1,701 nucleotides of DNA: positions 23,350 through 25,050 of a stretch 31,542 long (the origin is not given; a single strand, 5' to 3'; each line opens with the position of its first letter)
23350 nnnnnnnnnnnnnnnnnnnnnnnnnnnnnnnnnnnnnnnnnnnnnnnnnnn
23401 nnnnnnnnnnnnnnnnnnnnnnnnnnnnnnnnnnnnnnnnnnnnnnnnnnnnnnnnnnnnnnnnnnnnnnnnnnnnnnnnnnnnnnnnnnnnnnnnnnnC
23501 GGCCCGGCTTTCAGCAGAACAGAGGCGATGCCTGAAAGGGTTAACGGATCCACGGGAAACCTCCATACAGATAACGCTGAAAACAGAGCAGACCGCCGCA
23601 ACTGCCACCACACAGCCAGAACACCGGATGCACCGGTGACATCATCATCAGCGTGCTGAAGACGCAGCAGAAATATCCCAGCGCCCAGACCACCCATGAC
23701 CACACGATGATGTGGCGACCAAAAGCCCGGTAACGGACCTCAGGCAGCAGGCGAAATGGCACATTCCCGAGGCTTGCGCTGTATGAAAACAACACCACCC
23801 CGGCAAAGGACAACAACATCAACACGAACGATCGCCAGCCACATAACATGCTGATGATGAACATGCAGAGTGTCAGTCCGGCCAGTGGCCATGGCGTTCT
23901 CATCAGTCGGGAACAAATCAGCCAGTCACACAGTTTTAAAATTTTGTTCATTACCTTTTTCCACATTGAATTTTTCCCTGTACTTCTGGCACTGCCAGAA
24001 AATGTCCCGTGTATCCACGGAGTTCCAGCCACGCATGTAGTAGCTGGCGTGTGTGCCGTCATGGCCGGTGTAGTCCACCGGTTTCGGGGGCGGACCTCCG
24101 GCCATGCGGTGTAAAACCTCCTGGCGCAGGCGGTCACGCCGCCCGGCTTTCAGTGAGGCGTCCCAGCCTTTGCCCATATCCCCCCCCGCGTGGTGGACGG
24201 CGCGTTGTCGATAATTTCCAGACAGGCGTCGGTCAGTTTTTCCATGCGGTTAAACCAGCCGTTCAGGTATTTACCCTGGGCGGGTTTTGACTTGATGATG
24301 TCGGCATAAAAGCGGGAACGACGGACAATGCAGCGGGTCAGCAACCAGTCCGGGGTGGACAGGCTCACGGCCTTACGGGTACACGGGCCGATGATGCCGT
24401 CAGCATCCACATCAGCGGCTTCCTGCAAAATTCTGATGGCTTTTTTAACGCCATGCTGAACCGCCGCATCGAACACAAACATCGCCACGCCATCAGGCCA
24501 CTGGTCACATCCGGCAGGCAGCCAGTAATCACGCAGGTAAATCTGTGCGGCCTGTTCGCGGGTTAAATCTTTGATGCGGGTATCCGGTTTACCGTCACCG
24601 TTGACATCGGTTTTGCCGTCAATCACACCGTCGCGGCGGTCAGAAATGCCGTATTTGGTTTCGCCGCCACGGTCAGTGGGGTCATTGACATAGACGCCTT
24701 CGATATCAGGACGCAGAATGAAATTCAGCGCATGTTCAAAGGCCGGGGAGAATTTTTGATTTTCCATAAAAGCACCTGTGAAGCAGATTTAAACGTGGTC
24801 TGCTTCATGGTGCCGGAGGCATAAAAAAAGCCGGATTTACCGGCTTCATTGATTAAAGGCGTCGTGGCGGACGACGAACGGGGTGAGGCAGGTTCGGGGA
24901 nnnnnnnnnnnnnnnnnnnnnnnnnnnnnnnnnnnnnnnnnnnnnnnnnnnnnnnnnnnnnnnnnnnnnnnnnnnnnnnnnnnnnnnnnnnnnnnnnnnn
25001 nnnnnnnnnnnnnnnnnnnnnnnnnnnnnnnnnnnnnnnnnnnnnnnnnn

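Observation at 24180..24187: G8 homopolymer tract joining the endolysin C-terminus to the next ORF in the -1 frame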

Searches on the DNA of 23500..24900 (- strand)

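Call 3: search_dna_similar(query=window:23500-24900:-, collection=ecoli_genomes, mode=near, max_rows=40)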
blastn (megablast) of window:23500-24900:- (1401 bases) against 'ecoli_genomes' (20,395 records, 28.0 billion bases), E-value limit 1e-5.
Records with a match: 54; places in all: 64; records where one place covers at least 80% of the query: 10.
Genomes with a match: 53 of 5426; with a place that covers at least 80% of the query: 9. Places per genome that has any: lowest 1, median 1, highest 4. On chromosomes: 63 places; on plasmids: 1.
Best place of each record, by identity: 95-99% 15; 90-95% 32; 60-80% 7.
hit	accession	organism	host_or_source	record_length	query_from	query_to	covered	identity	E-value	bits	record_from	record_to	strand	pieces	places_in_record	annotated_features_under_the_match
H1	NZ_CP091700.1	Escherichia coli strain KFu019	river water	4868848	1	1401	100%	96.8%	0e+0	2346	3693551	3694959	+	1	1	glycoside hydrolase family 108 protein | hypothetical protein (x3) | Mor transcription activator family protein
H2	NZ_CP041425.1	Escherichia coli strain STEC388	pig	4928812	1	1401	100%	96.7%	0e+0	2335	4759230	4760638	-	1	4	glycoside hydrolase family 108 protein | hypothetical protein (x3) | Mor transcription activator family protein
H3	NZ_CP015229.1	Escherichia coli strain 06-00048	alfalfa sprout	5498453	1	1401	100%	95.6%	0e+0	2252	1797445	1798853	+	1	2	glycoside hydrolase family 108 protein | hypothetical protein (x3) | Mor transcription activator family protein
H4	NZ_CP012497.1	Escherichia coli strain 06-00048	alfalfa sprout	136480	1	1401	100%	95.5%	0e+0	2244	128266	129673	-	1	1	glycoside hydrolase family 108 protein | hypothetical protein (x3) | Mor transcription activator family protein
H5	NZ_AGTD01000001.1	Escherichia coli UMNF18 strain UMNF18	porcine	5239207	1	1401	100%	94.7%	0e+0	2170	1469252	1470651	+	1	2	glycoside hydrolase family 108 protein | hypothetical protein (x2) | Mor transcription activator family protein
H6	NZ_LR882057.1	Escherichia coli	Gallus gallus domesticus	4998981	42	1401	97%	95.5%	0e+0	2182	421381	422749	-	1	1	glycoside hydrolase family 108 protein | hypothetical protein (x3)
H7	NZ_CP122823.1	Escherichia coli strain ETEC1732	Sus scrofa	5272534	42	1401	97%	95.1%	0e+0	2137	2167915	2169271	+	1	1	glycoside hydrolase family 108 protein | hypothetical protein (x3)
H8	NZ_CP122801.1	Escherichia coli strain ETEC1734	Sus scrofa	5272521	42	1401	97%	95.1%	0e+0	2137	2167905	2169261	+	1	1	glycoside hydrolase family 108 protein | hypothetical protein (x3)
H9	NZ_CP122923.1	Escherichia coli strain ETEC1703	Sus scrofa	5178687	42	1401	97%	95.1%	0e+0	2137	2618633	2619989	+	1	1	glycoside hydrolase family 108 protein | hypothetical protein (x3)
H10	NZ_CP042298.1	Escherichia coli strain RM9088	crow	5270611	49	1401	97%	95.3%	0e+0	2152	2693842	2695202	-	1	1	glycoside hydrolase family 108 protein | hypothetical protein (x3)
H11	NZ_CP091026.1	Escherichia coli strain STEC383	pig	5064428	1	1401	71%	95.7%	0e+0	1599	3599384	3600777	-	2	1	glycoside hydrolase family 108 protein | hypothetical protein (x3) | Mor transcription activator family protein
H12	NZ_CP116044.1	Escherichia coli strain STEC1575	Homo sapiens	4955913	1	1401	71%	95.4%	0e+0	1582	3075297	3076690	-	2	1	glycoside hydrolase family 108 protein | hypothetical protein (x3) | Mor transcription activator family protein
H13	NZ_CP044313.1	Escherichia coli strain RM11911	missing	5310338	1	1401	71%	94.8%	0e+0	1549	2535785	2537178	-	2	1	glycoside hydrolase family 108 protein | hypothetical protein (x3) | Mor transcription activator family protein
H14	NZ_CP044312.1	Escherichia coli strain RM13745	missing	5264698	1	1401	71%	94.8%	0e+0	1549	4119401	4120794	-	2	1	glycoside hydrolase family 108 protein | hypothetical protein (x3) | Mor transcription activator family protein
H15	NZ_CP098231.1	Escherichia coli strain XJ34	bovine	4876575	1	1401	71%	94.8%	0e+0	1549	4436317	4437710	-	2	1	glycoside hydrolase family 108 protein | hypothetical protein (x3) | Mor transcription activator family protein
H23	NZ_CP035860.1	Escherichia coli strain TD225-C4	Homo sapiens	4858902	44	1401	68%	94.1%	0e+0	1448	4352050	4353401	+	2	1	glycoside hydrolase family 108 protein | hypothetical protein (x2) | twin-arginine translocase TatA/TatE family subunit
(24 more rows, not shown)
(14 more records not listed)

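Call 4: search_dna_similar(query=window:23500-24900:-, collection=phages, mode=near, max_rows=30)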
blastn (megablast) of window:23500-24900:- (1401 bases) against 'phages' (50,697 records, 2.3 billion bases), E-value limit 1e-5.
No match.
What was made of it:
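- Tried and rejected: A megablast of the junction region against the phage collection found nothing (call 4).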

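Call 6: get_annotated_region(hit=H1, flank=1500)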
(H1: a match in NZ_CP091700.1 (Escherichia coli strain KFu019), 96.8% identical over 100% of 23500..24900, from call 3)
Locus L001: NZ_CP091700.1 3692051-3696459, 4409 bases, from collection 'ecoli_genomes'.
description: Escherichia coli strain KFu019 chromosome, complete genome
organism: Escherichia coli strain KFu019 (NCBI taxid 562)
replicon: chromosome; assembly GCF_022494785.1
host: -; source: river water; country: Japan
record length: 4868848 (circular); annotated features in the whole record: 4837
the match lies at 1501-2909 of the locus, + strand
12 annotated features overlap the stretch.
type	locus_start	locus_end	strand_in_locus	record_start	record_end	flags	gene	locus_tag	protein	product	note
CDS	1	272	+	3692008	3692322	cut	-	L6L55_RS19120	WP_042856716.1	hypothetical protein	-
CDS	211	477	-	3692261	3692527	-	-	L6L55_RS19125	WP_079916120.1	hypothetical protein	-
CDS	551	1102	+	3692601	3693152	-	-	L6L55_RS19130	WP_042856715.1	gp16 family protein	-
CDS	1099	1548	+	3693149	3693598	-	-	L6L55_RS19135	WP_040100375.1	Mor transcription activator family protein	-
CDS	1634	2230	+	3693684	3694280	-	-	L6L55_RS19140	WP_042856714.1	glycoside hydrolase family 108 protein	-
CDS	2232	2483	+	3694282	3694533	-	-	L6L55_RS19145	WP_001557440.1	hypothetical protein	-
CDS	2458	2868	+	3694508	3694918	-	-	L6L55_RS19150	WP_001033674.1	hypothetical protein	-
CDS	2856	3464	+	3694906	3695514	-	-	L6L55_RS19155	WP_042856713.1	hypothetical protein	-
CDS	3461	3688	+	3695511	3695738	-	-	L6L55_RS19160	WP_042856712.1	TraR/DksA C4-type zinc finger protein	-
CDS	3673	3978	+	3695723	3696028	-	-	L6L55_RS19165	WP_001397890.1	DUF2730 family protein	-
CDS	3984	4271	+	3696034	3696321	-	-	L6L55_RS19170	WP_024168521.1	VpaChn25_0724 family phage protein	-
CDS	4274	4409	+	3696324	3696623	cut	-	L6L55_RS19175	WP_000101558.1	hypothetical protein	-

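Call 7: get_annotated_region(hit=H5, flank=1500)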
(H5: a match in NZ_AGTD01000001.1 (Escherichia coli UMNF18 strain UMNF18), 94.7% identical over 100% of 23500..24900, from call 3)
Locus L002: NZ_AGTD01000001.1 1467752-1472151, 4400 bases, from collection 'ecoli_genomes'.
description: Escherichia coli UMNF18 chromosome, whole genome shotgun sequence
organism: Escherichia coli UMNF18 strain UMNF18 (NCBI taxid 1050617)
replicon: chromosome; assembly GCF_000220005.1
host: porcine; source: lesion swab of diarrheal isolate; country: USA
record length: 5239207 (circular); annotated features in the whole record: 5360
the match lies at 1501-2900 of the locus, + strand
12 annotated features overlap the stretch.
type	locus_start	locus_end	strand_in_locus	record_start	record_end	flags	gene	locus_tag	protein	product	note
CDS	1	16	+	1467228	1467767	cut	-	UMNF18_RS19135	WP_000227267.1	hypothetical protein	-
CDS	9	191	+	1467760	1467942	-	-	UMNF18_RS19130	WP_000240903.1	hypothetical protein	-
CDS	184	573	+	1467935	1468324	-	-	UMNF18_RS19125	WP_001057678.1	hypothetical protein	-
CDS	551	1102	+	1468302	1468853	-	-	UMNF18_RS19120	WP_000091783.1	gp16 family protein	-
CDS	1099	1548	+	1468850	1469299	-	-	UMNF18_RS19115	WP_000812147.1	Mor transcription activator family protein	-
CDS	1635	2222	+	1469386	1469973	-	-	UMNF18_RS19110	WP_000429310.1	glycoside hydrolase family 108 protein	-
CDS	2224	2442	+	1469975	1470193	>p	-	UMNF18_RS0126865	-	hypothetical protein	incomplete; partial in the middle of a contig; missing C-terminus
CDS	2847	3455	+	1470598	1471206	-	-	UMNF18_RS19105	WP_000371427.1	hypothetical protein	-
CDS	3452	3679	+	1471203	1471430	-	-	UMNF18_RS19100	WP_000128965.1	TraR/DksA C4-type zinc finger protein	-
CDS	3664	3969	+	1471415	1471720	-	-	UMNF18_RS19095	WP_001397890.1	DUF2730 family protein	-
CDS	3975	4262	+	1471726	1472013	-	-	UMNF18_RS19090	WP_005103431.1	hypothetical protein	-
CDS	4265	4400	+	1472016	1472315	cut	-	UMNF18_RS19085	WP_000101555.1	hypothetical protein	-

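Call 8: get_annotated_region(hit=H23, flank=1500)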
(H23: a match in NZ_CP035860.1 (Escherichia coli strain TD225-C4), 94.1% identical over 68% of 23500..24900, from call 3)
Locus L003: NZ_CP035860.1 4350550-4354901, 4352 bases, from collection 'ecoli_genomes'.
description: Escherichia coli strain TD225-C4 chromosome, complete genome
organism: Escherichia coli strain TD225-C4 (NCBI taxid 562)
replicon: chromosome; assembly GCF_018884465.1
host: Homo sapiens; source: stool; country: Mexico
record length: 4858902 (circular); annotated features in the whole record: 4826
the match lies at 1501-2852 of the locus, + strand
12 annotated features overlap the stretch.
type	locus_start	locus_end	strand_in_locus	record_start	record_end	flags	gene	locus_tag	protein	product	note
CDS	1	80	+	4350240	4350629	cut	-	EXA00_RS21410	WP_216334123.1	hypothetical protein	-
CDS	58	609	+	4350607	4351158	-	-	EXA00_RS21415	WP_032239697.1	gp16 family protein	-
CDS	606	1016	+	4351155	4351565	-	-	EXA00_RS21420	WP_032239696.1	Mor transcription activator family protein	-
CDS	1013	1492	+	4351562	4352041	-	-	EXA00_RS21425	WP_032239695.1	hypothetical protein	-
CDS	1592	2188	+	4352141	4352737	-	-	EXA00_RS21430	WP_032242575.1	glycoside hydrolase family 108 protein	-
CDS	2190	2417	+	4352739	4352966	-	-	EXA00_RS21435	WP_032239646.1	hypothetical protein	-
CDS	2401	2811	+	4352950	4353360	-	-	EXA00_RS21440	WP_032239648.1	hypothetical protein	-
CDS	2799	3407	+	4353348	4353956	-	-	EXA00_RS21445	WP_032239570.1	twin-arginine translocase TatA/TatE family subunit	-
CDS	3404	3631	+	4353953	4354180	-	-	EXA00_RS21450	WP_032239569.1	TraR/DksA family transcriptional regulator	-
CDS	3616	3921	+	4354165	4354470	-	-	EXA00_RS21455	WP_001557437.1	DUF2730 family protein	-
CDS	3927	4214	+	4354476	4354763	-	-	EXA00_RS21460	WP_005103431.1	VpaChn25_0724 family phage protein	-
CDS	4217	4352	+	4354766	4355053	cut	-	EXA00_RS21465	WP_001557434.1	hypothetical protein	-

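Call 18: search_dna_similar(query=window:24140-24225:-, collection=ecoli_genomes, mode=near, max_rows=60)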
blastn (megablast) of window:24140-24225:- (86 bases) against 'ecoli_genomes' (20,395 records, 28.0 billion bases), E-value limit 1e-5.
No match.
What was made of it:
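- Tried and rejected: An 86-nt junction query against E. coli genomes found nothing (call 18).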
